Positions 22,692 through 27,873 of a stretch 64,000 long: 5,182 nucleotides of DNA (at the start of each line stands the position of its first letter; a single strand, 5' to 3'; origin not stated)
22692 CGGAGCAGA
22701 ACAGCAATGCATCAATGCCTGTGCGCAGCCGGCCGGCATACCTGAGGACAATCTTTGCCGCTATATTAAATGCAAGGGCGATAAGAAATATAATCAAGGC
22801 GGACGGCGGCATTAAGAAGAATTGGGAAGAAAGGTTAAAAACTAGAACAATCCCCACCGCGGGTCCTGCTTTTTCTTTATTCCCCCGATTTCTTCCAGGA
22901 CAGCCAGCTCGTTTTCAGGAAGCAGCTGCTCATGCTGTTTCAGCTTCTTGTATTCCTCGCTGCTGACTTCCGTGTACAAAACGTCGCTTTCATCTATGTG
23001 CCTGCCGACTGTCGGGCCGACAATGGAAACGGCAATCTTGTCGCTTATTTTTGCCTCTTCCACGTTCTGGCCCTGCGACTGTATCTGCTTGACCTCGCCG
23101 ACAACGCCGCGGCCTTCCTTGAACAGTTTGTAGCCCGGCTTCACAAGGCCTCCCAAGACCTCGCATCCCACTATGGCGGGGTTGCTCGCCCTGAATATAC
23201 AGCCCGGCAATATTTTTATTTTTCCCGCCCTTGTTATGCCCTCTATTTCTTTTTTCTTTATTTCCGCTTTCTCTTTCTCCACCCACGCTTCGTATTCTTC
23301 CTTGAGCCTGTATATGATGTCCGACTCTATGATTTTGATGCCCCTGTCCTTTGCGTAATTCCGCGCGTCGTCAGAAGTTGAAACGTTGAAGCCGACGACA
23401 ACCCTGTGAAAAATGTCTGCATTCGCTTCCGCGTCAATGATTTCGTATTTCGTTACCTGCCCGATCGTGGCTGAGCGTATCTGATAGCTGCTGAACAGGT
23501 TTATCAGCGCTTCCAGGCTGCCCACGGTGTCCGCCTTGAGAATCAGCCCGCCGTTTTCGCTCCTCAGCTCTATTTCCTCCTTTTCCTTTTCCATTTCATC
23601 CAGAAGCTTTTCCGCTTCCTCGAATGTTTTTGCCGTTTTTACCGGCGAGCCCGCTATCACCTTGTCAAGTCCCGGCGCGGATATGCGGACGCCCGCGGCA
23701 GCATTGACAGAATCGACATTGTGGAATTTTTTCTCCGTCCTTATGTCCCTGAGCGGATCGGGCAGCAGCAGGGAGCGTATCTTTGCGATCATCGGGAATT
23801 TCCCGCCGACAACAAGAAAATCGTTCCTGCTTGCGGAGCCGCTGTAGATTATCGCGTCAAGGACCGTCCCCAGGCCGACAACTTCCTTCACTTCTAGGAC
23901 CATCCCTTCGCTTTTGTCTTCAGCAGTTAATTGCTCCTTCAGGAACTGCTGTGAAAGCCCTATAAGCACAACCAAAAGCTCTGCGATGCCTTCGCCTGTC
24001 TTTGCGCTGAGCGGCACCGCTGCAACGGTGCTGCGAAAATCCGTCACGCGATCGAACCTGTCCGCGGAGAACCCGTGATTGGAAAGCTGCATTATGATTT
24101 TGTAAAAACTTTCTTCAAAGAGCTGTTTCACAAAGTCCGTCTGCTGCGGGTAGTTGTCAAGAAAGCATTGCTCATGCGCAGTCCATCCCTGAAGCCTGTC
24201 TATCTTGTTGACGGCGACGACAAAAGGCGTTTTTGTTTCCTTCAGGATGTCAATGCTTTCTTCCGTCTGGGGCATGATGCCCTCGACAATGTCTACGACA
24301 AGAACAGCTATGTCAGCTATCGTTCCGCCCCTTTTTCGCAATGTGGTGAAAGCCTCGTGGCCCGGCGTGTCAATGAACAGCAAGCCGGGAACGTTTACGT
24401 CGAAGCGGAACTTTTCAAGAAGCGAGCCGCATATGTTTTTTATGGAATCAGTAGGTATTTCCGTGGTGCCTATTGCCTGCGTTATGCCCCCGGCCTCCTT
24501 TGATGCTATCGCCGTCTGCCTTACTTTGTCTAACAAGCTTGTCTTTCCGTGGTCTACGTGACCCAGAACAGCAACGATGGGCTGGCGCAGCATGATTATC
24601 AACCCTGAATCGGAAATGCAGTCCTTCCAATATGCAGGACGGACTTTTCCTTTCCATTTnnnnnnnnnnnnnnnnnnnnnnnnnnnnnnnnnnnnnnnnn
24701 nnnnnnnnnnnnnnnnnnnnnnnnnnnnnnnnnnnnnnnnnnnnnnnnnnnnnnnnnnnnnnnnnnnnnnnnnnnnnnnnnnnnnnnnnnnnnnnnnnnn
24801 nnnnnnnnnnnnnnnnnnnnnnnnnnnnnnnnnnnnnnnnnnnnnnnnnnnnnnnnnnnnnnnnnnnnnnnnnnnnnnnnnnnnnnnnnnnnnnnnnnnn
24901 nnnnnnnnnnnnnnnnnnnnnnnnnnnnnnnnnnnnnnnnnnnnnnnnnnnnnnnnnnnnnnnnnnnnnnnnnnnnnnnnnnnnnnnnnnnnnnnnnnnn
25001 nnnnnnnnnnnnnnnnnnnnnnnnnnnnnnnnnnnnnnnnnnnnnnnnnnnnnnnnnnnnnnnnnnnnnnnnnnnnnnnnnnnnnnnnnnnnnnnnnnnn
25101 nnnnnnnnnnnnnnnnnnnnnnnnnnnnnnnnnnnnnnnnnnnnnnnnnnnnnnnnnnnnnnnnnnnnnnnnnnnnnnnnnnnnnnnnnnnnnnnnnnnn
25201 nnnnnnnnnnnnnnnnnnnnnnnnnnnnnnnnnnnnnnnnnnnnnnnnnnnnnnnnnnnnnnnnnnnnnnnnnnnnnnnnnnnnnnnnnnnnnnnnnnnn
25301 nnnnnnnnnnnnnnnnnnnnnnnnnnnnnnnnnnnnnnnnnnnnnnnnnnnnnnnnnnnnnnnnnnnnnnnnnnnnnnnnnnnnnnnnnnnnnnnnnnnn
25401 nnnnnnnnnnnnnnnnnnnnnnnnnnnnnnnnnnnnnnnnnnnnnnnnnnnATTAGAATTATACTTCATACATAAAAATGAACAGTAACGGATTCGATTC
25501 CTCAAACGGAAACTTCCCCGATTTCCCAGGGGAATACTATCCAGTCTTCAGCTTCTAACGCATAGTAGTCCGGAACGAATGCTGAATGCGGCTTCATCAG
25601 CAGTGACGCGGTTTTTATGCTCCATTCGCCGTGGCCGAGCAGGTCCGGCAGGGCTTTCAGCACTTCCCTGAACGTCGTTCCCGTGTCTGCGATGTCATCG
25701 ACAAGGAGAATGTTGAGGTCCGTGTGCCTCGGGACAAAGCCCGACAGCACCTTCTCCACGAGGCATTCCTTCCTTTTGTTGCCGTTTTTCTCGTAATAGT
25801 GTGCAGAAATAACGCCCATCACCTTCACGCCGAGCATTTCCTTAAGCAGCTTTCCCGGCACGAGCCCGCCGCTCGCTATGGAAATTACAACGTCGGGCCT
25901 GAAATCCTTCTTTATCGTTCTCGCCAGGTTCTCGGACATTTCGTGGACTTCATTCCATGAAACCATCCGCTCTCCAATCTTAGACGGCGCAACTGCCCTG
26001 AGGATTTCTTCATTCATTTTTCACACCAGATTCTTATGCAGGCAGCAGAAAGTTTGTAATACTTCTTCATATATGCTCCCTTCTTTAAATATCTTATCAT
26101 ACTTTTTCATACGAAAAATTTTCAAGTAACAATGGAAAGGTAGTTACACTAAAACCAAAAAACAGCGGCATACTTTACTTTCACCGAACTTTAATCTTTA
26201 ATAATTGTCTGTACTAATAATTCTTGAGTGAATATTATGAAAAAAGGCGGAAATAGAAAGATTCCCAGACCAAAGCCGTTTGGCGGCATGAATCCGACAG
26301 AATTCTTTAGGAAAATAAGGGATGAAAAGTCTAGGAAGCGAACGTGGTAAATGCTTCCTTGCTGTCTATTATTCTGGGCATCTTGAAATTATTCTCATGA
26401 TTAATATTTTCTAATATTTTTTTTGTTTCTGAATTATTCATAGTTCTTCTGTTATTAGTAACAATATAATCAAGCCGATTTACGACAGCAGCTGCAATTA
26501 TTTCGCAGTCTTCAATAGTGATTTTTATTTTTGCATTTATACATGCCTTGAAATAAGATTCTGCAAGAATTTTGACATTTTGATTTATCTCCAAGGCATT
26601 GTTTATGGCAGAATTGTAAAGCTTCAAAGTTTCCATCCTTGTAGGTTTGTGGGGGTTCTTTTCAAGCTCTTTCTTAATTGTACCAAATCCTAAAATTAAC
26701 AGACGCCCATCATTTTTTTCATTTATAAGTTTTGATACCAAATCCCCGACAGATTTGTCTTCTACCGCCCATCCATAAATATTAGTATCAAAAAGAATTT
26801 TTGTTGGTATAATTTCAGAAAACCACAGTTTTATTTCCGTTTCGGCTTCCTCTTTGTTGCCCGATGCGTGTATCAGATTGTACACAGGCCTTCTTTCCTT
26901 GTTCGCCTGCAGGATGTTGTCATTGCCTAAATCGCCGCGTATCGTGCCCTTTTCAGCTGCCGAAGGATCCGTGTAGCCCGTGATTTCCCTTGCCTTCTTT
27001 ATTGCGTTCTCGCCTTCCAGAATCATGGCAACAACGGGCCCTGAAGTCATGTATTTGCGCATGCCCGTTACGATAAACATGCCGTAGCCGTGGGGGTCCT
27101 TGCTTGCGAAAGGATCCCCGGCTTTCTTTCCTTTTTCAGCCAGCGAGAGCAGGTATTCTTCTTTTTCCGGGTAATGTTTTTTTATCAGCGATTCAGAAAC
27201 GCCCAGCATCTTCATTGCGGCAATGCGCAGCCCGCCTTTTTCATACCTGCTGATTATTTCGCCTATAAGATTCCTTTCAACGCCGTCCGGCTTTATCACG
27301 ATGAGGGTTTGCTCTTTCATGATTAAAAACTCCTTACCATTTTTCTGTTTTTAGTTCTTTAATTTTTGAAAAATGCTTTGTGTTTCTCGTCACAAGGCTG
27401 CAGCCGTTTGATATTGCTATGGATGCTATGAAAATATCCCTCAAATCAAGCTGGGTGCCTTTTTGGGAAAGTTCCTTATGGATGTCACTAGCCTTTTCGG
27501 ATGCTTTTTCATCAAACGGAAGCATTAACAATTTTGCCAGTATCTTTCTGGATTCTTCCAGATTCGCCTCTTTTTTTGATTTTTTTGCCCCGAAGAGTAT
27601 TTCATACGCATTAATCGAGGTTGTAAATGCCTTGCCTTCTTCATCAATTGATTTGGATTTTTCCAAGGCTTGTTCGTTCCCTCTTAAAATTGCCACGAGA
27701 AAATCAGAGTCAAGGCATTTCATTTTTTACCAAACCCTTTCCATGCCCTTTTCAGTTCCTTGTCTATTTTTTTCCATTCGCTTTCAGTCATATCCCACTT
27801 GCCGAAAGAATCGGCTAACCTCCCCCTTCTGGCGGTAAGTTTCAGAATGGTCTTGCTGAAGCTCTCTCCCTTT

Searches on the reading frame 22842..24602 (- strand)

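Call 42: search_protein_families(library=pfam, proteins=[window:22842-24602:-], max_evalue=0.001)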
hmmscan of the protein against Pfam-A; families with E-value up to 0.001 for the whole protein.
window:22842-24602:- (586 aa): 6 families
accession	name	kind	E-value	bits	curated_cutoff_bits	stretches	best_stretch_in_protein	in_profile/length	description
PF00009.33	GTP_EFTU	-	7.5e-35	120.7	26.5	1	9-215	5-184/188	Elongation factor Tu GTP binding domain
PF14578.12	GTP_EFTU_D4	-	5.8e-28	97.1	23.8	1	459-543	2-86/86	Elongation factor Tu domain 4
PF11987.13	IF-2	-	2.3e-17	63.4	27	1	331-437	9-116/117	Translation-initiation factor 2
PF01926.29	MMR_HSR1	-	1.6e-08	35.1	21.9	1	10-133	2-113/113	50S ribosome-binding GTPase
PF03144.31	GTP_EFTU_D2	-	2.8e-05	24.9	30.3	0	245-320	1-71/73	Elongation factor Tu domain 2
PF03029.23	ATP_bind_1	-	0.00034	20.9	27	0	73-210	92-231/240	Conserved hypothetical ATP binding protein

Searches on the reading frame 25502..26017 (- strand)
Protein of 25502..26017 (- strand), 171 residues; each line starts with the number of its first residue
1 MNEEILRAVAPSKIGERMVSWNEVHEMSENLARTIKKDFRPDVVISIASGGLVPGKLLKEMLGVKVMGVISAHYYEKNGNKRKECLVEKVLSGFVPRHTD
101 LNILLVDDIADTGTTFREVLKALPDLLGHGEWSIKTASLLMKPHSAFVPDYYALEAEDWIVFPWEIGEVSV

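Call 41: search_protein_families(library=pfam, proteins=[window:25502-26017:-], max_evalue=0.001)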
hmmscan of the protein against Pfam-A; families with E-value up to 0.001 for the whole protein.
window:25502-26017:- (171 aa): 1 family
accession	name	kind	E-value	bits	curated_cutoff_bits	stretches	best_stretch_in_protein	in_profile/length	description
PF00156.33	Pribosyltran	-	6.9e-17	61.6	26.3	1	23-167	14-154/158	Phosphoribosyl transferase domain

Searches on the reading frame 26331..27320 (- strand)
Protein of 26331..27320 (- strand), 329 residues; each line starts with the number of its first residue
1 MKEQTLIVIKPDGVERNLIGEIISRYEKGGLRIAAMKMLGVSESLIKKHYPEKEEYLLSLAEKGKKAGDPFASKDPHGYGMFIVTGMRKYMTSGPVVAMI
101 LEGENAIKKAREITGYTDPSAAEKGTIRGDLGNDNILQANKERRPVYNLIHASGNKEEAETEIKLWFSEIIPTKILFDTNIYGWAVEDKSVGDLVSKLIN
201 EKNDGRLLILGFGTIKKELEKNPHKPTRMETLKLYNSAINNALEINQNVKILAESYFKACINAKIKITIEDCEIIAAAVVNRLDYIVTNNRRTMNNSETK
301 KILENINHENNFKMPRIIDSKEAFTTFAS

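Call 38: search_protein_families(library=pfam, proteins=[window:26331-27320:-], max_evalue=0.01)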
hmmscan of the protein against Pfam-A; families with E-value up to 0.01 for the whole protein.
window:26331-27320:- (329 aa): 1 family
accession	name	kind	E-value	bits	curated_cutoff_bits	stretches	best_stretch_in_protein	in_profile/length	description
PF00334.24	NDK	-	4.3e-40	137.2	27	2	87-169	60-132/135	Nucleoside diphosphate kinase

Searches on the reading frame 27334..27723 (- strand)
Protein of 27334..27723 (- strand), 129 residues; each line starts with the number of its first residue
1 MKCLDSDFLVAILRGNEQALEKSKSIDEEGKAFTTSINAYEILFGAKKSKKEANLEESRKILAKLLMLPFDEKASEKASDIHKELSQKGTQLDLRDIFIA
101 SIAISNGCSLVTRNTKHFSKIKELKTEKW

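Call 38: search_protein_families(library=pfam, proteins=[window:27334-27723:-], max_evalue=0.01)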
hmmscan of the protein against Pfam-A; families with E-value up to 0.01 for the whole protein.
window:27334-27723:- (129 aa): 1 family
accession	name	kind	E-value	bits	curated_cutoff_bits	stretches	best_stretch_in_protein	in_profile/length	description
PF01850.27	PIN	-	4.6e-19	69.6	23.6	1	3-123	2-119/120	PIN domain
